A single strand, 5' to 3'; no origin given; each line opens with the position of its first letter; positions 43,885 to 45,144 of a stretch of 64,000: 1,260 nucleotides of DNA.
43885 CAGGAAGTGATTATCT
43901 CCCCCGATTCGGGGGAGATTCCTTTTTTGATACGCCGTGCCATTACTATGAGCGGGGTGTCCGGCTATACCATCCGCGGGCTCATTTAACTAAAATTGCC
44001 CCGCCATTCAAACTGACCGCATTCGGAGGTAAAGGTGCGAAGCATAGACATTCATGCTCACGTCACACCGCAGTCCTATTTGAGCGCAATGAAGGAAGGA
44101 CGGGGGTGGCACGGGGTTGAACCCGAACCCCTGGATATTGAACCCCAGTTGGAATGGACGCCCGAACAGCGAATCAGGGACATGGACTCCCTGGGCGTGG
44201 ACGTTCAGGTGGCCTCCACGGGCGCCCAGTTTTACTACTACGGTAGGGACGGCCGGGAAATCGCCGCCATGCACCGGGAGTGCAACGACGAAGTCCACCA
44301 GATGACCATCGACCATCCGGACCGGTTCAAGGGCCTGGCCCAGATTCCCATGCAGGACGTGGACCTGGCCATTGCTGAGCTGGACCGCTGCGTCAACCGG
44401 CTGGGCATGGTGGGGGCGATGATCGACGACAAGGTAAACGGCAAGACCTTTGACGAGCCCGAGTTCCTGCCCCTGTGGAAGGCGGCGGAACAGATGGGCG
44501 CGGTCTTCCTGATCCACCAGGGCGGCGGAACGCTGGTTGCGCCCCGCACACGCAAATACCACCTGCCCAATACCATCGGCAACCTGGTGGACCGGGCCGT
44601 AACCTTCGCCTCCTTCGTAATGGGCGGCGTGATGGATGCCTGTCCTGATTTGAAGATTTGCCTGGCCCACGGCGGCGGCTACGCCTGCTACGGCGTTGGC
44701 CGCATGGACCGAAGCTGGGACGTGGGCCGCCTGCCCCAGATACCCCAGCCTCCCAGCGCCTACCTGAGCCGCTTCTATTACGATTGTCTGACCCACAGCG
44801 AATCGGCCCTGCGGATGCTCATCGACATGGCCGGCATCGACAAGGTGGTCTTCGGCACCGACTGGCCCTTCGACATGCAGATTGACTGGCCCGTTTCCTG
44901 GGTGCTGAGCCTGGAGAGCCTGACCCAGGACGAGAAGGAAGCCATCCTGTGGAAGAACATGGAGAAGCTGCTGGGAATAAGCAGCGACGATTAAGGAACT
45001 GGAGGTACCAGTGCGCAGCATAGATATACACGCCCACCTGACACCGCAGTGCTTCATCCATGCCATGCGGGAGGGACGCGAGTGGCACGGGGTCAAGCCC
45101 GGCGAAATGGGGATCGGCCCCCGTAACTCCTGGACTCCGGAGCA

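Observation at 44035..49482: Five tandem ACMSD-type amidohydrolase paralogs between an ABC importer and FAH/PrpD/CMD genes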

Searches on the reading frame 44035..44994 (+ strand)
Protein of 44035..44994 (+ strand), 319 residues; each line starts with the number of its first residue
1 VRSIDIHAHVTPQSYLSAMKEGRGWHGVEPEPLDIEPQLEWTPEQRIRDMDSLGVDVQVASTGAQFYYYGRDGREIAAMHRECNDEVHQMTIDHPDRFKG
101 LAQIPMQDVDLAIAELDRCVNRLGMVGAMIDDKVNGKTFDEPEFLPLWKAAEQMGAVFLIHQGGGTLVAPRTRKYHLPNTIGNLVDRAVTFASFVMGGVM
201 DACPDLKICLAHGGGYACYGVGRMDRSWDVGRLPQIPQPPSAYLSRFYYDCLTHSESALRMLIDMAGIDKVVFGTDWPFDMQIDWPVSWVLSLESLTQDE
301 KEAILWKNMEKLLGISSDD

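Call 8: search_protein_families(library=pfam, proteins=[window:44035-44994:+])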
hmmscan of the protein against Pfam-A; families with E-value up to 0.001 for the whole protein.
window:44035-44994:+ (319 aa): 1 family
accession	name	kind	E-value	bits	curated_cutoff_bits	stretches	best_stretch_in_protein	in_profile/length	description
PF04909.20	Amidohydro_2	-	4.3e-46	158.4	26.4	1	4-315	1-289/289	Amidohydrolase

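Call 9: search_protein_families(library=ncbifam, proteins=[window:44035-44994:+], max_evalue=0.01)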
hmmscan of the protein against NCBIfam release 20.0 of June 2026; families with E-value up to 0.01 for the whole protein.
window:44035-44994:+ (319 aa): 0 families

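Call 13: search_solved_structures(query=A1, max_evalue=0.001, show_alignments=2)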
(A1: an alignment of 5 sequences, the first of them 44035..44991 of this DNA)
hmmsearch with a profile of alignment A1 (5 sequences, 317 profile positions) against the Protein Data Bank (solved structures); distinct sequences matched with E-value up to 0.001: 51.
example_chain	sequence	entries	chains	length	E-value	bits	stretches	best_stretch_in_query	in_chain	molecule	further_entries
4igm_A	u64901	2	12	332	3.4e-61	210.2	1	4-311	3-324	2-amino-3-carboxymuconate-6-semialdehyde decarboxylase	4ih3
4ign_A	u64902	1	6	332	3.4e-61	210.2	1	4-311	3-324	2-amino-3-carboxymuconate-6-semialdehyde decarboxylase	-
4ofc_A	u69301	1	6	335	3.5e-61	210.2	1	4-311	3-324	2-amino-3-carboxymuconate-6-semialdehyde decarboxylase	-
2wm1_A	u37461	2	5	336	3.5e-61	210.2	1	4-311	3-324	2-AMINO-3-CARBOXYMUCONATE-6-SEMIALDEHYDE DECARBOXYLASE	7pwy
8yt2_A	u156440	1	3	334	9.3e-45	156.2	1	4-311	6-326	2-amino-3-carboxymuconate 6-semialdehyde decarboxylase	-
2hbv_A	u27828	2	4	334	2e-44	155.2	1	4-311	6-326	2-amino-3-carboxymuconate 6-semialdehyde decarboxylase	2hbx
4ifk_B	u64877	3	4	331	2.3e-44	154.9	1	4-311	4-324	2-amino-3-carboxymuconate 6-semialdehyde decarboxylase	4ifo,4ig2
6mgs_A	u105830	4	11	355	2.4e-44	154.9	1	4-311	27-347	2-amino-3-carboxymuconate 6-semialdehyde decarboxylase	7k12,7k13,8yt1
6mgt_A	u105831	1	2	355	2.9e-44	154.6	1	4-311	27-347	2-amino-3-carboxymuconate 6-semialdehyde decarboxylase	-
4era_A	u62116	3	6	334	2.2e-43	151.7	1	4-311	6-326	2-amino-3-carboxymuconate 6-semialdehyde decarboxylase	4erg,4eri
4ifk_A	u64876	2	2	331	2.3e-43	151.6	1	4-311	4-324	2-amino-3-carboxymuconate 6-semialdehyde decarboxylase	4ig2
4ifr_A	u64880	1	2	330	2.4e-43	151.6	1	4-311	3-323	2-amino-3-carboxymuconate 6-semialdehyde decarboxylase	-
4epk_A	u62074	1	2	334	6.3e-43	150.2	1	4-311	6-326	2-amino-3-carboxymuconate 6-semialdehyde decarboxylase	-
4icm_A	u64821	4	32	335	1.5e-31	112.8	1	15-282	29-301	5-carboxyvanillate decarboxylase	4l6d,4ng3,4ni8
3s4t_A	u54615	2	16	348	3.6e-31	111.6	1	36-315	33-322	Amidohydrolase 2 | Gamma-resorcylate decarboxylase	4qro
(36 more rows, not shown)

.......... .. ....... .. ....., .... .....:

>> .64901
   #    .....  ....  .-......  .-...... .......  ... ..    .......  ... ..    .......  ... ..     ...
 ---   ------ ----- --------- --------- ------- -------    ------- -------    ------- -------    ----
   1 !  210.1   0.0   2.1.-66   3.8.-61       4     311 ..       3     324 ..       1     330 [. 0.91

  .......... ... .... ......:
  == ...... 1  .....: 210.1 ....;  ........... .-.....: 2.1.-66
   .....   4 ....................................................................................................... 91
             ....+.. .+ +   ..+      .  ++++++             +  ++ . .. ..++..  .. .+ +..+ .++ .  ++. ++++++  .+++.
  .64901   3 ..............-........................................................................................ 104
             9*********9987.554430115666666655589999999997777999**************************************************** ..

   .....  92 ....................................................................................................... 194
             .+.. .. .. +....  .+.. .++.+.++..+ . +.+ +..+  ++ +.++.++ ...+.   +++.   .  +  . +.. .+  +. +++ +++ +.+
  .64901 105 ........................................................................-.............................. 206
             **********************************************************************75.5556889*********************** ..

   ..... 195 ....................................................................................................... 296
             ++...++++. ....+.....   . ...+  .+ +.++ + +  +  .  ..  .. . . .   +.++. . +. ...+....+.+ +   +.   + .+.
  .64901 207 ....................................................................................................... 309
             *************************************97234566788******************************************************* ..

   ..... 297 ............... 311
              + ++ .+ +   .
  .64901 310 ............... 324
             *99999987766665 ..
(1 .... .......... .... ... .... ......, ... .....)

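Call 19: find_related_loci(query=A1, collection=genome_contigs, flank=10000)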
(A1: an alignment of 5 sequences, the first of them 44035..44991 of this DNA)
Query A1 (319 aa) in genome_contigs; peptide patterns used: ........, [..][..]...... (x = any residue, [..] = any of these).
462 stretches matched a pattern; 445 encode a relative of the query (tblastn E <= 1e-3); the best 80 are kept; 79 distinct loci.
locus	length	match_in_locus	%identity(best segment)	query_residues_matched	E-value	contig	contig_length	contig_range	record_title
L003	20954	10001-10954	96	1-318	0e+0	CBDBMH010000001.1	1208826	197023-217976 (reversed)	MAG: Dehalococcoidia bacterium isolate 54ca6173-90b9-4e1c-a49d-3e10b3dce350 genome assembly, contig: contig_1, whole gen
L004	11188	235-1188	94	1-318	0e+0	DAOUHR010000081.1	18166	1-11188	MAG TPA_asm: Dehalococcoidia bacterium isolate S16_99 k189_141829, whole genome shotgun sequence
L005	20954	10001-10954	94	1-318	0e+0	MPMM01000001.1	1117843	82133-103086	MAG: SAR202 cluster bacterium bin22 NODE_1_length_1117843_cov_16.0284_ID_1, whole genome shotgun sequence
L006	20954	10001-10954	94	1-318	0e+0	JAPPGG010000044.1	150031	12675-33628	MAG: Chloroflexota bacterium isolate RHO1_bin_4 NODE_208_length_150031_cov_33.770697, whole genome shotgun sequence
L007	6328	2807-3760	94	1-318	0e+0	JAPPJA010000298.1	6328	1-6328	MAG: Chloroflexota bacterium isolate RHO2_bin_36 NODE_12135_length_6328_cov_4.009565, whole genome shotgun sequence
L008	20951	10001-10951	93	1-317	0e+0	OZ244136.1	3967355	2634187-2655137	MAG: Dehalococcoidia bacterium isolate c84a8063-2fa9-408c-8fff-39311bbd64e8 genome assembly, chromosome: 1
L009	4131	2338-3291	93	1-318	0e+0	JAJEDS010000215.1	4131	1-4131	MAG: Dehalococcoidia bacterium isolate p16x33bins.38 k141_55114, whole genome shotgun sequence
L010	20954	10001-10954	91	1-318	0e+0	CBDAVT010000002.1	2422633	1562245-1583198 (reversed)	MAG: Dehalococcoidia bacterium isolate d99c038b-be98-4ce4-a01a-7fb719fe35ca genome assembly, contig: contig_2, whole gen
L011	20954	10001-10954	91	1-318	0e+0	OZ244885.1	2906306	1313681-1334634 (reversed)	MAG: Dehalococcoidia bacterium isolate fdb43404-dfe2-4bc2-b563-a099daddbcab genome assembly, chromosome: 1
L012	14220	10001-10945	91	1-315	0e+0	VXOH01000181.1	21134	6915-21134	MAG: Chloroflexi bacterium isolate SB0662_bin_28 NODE_2361_length_21134_cov_28.437450, whole genome shotgun sequence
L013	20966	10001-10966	88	1-319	0e+0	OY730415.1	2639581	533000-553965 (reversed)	MAG: Dehalococcoidia bacterium isolate 0e633194-396e-4ef9-b6aa-bb83a1c841ae genome assembly, chromosome: 1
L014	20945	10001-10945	88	1-315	0e+0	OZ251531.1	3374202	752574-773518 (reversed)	MAG: Dehalococcoidia bacterium isolate dbfc7836-c0f4-4258-ad9f-d4e7c961b2d4 genome assembly, chromosome: 1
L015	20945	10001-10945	88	1-315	0e+0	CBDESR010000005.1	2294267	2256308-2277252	MAG: Dehalococcoidia bacterium isolate 12ea5684-3b4d-425b-8812-d35473491086 genome assembly, contig: contig_5, whole gen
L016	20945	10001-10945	87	1-315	0e+0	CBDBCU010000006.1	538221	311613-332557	MAG: Dehalococcoidia bacterium isolate b7e64017-226b-4aac-beac-0e83de6cf32f genome assembly, contig: contig_6, whole gen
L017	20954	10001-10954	87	1-318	0e+0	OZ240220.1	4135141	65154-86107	MAG: Dehalococcoidia bacterium isolate 5401f4a5-0ad6-4284-832a-6e7f5ecae1d1 genome assembly, chromosome: 1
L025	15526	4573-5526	73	1-315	5e-163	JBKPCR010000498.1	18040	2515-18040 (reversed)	MAG: bacterium isolate GB_EKS_MAG_00046 GB_EKS_000000336902, whole genome shotgun sequence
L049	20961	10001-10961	74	1-317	4e-150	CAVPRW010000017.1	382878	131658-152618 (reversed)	MAG: uncultured Nitrospinota bacterium isolate MFD10007.bin.2.94 genome assembly, contig: contig_26126, whole genome sho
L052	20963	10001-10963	68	1-315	2e-149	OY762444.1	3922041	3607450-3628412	MAG: Dehalococcoidia bacterium isolate 1bd329a7-1418-4194-a07e-3fe2e7ca1f7c genome assembly, chromosome: 1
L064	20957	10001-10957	67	1-315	7e-147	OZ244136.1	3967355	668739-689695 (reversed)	MAG: Dehalococcoidia bacterium isolate c84a8063-2fa9-408c-8fff-39311bbd64e8 genome assembly, chromosome: 1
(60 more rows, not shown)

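Call 48: search_protein_families(library=pfam, proteins=[L025:2101-3120:+, L025:5653-6435:+, L025:7035-7985:+, L025:8132-10585:-, L025:10607-11608:-, L025:11641-12954:-, L025:13203-14663:+, L049:8508-9674:+, L049:12222-12947:+, L049:13256-14683:+], max_evalue=0.00001)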
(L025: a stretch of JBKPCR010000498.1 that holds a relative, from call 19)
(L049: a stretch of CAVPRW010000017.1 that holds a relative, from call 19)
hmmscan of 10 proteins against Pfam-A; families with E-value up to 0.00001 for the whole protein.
L025:2101-3120:+ (339 aa): 3 families
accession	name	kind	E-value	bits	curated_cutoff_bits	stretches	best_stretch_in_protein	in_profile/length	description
PF13602.12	ADH_zinc_N_2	-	3.2e-22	80.3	27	1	217-335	1-133/134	Zinc-binding dehydrogenase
PF08240.17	ADH_N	-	1.7e-16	60.8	23.5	1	58-145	1-104/104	Alcohol dehydrogenase GroES-like domain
PF00107.32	ADH_zinc_N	-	2.5e-16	60.2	31.8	1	186-273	1-95/129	Zinc-binding dehydrogenase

L025:5653-6435:+ (260 aa): 1 family
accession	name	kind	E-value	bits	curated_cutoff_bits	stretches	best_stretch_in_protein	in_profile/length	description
PF03328.21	HpcH_HpaI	-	9.1e-29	100.8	25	1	26-221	11-192/221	HpcH/HpaI aldolase/citrate lyase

L025:7035-7985:+ (316 aa): 2 families
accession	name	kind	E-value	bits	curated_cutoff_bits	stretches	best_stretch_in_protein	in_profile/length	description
PF13561.12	adh_short_C2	-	5.6e-55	186.9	27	1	72-312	6-236/236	Enoyl-(Acyl carrier protein) reductase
PF00106.31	adh_short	-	5e-46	157.1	26.6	1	64-253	2-183/195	short chain dehydrogenase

L025:8132-10585:- (817 aa): 2 families
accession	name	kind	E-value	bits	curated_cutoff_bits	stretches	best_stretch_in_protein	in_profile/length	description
PF13191.12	AAA_16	-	6.1e-17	63.1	32.6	1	1-164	26-165/167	AAA ATPase domain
PF17874.7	TPR_MalT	-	3e-09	37.1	45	1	419-549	26-154/336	MalT-like TPR region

L025:10607-11608:- (333 aa): 1 family
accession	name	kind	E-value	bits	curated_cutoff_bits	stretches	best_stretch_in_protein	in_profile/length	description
PF00211.25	Guanylate_cyc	-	2.3e-18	66.9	21.9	1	118-287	7-172/183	Adenylate and Guanylate cyclase catalytic domain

L025:11641-12954:- (437 aa): 1 family
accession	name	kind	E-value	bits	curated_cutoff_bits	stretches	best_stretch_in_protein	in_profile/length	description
PF00067.27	p450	-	3.8e-31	108.8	22.8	1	238-401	235-427/462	Cytochrome P450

L025:13203-14663:+ (486 aa): 2 families
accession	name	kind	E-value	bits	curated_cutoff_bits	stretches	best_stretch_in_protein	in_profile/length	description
PF03972.19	MmgE_PrpD_N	-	1e-57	195.7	32.1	1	39-275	1-241/244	MmgE/PrpD N-terminal domain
PF19305.4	MmgE_PrpD_C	-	1e-32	113.8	32.1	1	300-466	1-170/173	MmgE/PrpD C-terminal domain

L049:8508-9674:+ (388 aa): 1 family
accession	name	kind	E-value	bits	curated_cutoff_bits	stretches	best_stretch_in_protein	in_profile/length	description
PF00149.33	Metallophos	-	1.5e-12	48.8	21.5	1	45-247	2-190/191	Calcineurin-like phosphoesterase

L049:12222-12947:+ (241 aa): 6 families
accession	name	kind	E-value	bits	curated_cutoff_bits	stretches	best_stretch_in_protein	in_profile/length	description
PF13649.12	Methyltransf_25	-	2.5e-13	51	27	1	50-150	1-97/97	Methyltransferase domain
PF08242.18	Methyltransf_12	-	1.7e-12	48.3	30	1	51-151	1-97/98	Methyltransferase domain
PF08241.18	Methyltransf_11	-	5.1e-09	37.1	21.2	1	51-153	1-94/95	Methyltransferase domain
PF13489.12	Methyltransf_23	-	3.7e-08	33.7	27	1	39-160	12-121/164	Methyltransferase domain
PF13847.12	Methyltransf_31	-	3.8e-07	30.3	27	1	46-158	3-113/145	Methyltransferase domain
PF00891.24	Methyltransf_2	-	2.3e-06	27.6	22.3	1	49-167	65-179/210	O-methyltransferase domain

L049:13256-14683:+ (475 aa): 1 family
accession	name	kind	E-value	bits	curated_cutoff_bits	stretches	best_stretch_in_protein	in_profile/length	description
PF08811.16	DUF1800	-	8.6e-104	348.4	26.1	1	18-472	1-417/419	Protein of unknown function (DUF1800)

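Call 52: search_protein_families(library=pfam, proteins=[L052:11151-12107:-, L052:12323-13090:-, L052:13030-14067:-, L052:14168-15349:-, L052:15364-16419:-, L064:7144-8151:+, L064:8216-9118:+, L064:11153-12118:+, L064:13470-14774:+, L064:14788-16236:+], max_evalue=0.00001)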
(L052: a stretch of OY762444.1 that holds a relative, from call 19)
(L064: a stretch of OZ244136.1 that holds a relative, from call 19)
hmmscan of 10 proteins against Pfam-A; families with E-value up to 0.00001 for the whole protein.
L052:11151-12107:- (318 aa): 2 families
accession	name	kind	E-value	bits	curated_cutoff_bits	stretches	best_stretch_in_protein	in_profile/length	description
PF01171.26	ATP_bind_3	-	8.1e-09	35.9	27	1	50-222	2-167/182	PP-loop family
PF22082.2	TtuA_LIM_N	-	5e-08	33.3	27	1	2-27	1-26/26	2-thiouridine synthetase TtuA, N-terminal LIM domain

L052:12323-13090:- (255 aa): 1 family
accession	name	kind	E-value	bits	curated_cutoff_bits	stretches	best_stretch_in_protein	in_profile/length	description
PF11487.14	RestrictionSfiI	-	1.4e-44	153.1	25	1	58-243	90-292/292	Type II restriction enzyme SfiI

L052:13030-14067:- (345 aa): 1 family
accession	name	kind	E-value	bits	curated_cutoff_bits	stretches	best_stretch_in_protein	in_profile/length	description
PF01555.25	N6_N4_Mtase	-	1.5e-36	126.8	26.7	1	51-324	2-220/221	DNA methylase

L052:14168-15349:- (393 aa): 0 families

L052:15364-16419:- (351 aa): 0 families

L064:7144-8151:+ (335 aa): 1 family
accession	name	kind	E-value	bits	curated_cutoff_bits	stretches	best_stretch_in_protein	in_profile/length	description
PF00248.27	Aldo_ket_red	-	1.4e-55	188.8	24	1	15-320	1-291/291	Aldo/keto reductase family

L064:8216-9118:+ (300 aa): 1 family
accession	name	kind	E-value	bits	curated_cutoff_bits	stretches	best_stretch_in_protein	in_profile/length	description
PF01156.24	IU_nuc_hydro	-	7.5e-80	269.2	34.2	1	4-288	1-296/297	Inosine-uridine preferring nucleoside hydrolase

L064:11153-12118:+ (321 aa): 0 families

L064:13470-14774:+ (434 aa): 2 families
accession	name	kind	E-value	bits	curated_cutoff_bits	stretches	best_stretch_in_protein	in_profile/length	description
PF07690.21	MFS_1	-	3.4e-38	131.9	33.4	2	38-383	1-336/347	Major Facilitator Superfamily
PF05977.19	MFS_3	-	9.7e-32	110.5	27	1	33-420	10-386/524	Transmembrane secretion effector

L064:14788-16236:+ (482 aa): 2 families
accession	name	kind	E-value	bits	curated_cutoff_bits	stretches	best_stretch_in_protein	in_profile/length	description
PF07690.21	MFS_1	-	9.4e-55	186.3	33.4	1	19-413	1-345/347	Major Facilitator Superfamily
PF12832.13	MFS_1_like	-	5.6e-10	39.3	25.2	0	65-172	263-372/373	MFS_1 like family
